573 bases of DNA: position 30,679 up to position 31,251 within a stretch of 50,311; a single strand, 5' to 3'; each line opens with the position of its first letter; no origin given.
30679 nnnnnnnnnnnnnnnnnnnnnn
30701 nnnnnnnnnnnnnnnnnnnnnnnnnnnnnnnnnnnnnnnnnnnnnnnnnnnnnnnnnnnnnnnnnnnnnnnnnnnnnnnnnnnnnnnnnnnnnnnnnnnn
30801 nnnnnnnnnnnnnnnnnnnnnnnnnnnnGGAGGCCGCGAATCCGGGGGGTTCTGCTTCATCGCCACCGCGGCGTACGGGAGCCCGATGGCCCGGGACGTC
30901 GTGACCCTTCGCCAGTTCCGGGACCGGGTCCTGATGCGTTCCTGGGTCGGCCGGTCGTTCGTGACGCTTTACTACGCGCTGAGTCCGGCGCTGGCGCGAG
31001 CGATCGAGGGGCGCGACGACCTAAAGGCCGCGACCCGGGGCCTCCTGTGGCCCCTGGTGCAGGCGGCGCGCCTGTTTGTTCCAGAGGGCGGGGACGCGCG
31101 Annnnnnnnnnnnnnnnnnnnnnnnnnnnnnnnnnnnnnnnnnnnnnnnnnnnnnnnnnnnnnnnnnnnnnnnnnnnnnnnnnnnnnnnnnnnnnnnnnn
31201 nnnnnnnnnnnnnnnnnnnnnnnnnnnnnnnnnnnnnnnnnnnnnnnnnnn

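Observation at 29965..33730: Compact sigma-54-driven surface module: FN3 protein with a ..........-type C-terminus, a dedicated OM beta-barrel, GT2 and GT4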

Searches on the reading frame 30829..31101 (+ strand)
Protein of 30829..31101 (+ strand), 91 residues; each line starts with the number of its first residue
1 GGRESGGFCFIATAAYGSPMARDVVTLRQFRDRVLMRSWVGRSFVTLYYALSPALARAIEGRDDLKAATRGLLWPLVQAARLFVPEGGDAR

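Call 23: find_homologous_proteins(query=window:30829-31101:+, max_evalue=0.001)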
Query seq(91 aa) (91 aa): 8 proteins with E <= 0.001 among 19 candidates.
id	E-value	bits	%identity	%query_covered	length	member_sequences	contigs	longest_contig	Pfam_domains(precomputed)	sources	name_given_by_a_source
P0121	2.8e-18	83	54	89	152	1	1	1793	-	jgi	jgi:hypothetical protein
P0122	8.8e-18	82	55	81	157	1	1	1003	-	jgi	jgi:hypothetical protein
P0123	2.6e-15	74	58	76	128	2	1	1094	-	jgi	-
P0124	6.9e-15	73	58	68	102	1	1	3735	-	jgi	jgi:hypothetical protein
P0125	3.6e-14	70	53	82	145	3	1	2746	PF14445.13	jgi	jgi:hypothetical protein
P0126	2.1e-13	68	57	76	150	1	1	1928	-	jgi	-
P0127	6.2e-13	66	49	85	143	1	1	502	-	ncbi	-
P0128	1.4e-11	62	51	85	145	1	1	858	-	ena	-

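Call 26: find_related_loci(query=A3, collection=metagenome_contigs, flank=6000)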
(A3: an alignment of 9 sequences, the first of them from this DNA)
Query A3 (78 aa) in metagenome_contigs; peptide patterns used: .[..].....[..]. (x = any residue, [..] = any of these).
600 stretches matched a pattern (row limit reached: there are more); 591 encode a relative of the query (tblastn E <= 1e-3); the best 80 are kept; 80 distinct loci.
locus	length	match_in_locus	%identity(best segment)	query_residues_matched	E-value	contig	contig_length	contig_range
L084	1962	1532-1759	70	1-76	1e-30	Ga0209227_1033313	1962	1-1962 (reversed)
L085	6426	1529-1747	60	4-76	9e-25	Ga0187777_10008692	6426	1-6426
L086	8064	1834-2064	55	1-77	2e-24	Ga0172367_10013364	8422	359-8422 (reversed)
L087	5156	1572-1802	57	1-77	5e-24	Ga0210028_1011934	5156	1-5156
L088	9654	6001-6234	54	1-78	3e-23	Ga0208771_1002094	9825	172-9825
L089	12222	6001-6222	57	3-76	5e-23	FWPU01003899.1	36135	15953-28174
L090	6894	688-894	59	4-72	6e-23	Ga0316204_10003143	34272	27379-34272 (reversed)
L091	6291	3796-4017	55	4-77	5e-23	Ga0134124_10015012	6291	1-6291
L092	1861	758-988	56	2-78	5e-23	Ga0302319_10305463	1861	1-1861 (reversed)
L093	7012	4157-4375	52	4-76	2e-22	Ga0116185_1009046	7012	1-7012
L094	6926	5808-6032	53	2-76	1e-22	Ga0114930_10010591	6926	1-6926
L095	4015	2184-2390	61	4-72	1e-22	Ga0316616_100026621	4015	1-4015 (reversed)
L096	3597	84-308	57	4-78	2e-22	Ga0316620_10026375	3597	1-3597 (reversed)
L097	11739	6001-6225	57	2-76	3e-22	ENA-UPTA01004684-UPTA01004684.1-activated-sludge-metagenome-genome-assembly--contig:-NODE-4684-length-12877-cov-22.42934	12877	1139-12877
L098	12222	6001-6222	54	4-77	6e-22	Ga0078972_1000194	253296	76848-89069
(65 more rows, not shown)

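Call 71: search_protein_representatives(protein=window:30835-31101:+)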
Query: 89 residues. Proteins with E-value up to 0.001 (for the whole library): 21261; up to 1e-10: 4753; up to 1e-30: 0. The best 150 are listed.
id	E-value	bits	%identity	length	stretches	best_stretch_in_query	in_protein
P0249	6.3e-27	109.3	50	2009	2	3-77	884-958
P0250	2.5e-26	107.4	49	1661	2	4-82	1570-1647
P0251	7.8e-24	99.4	47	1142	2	5-75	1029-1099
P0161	9.3e-24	99.2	62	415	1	3-83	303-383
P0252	1.4e-23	98.7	46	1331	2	6-74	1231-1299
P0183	5.6e-22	93.5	62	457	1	2-85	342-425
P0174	1.6e-21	92.1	61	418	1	2-81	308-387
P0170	1.4e-20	89.1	62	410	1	2-82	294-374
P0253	3.1e-20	88.0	63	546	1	3-77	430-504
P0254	8.5e-20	86.6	65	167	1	3-76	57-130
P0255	1.2e-19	86.1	58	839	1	1-78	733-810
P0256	1.4e-19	85.9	55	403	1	5-82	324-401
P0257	2.3e-19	85.2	57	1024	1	3-81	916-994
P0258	2.7e-19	85.0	58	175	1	3-81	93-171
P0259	2.9e-19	84.9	61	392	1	3-78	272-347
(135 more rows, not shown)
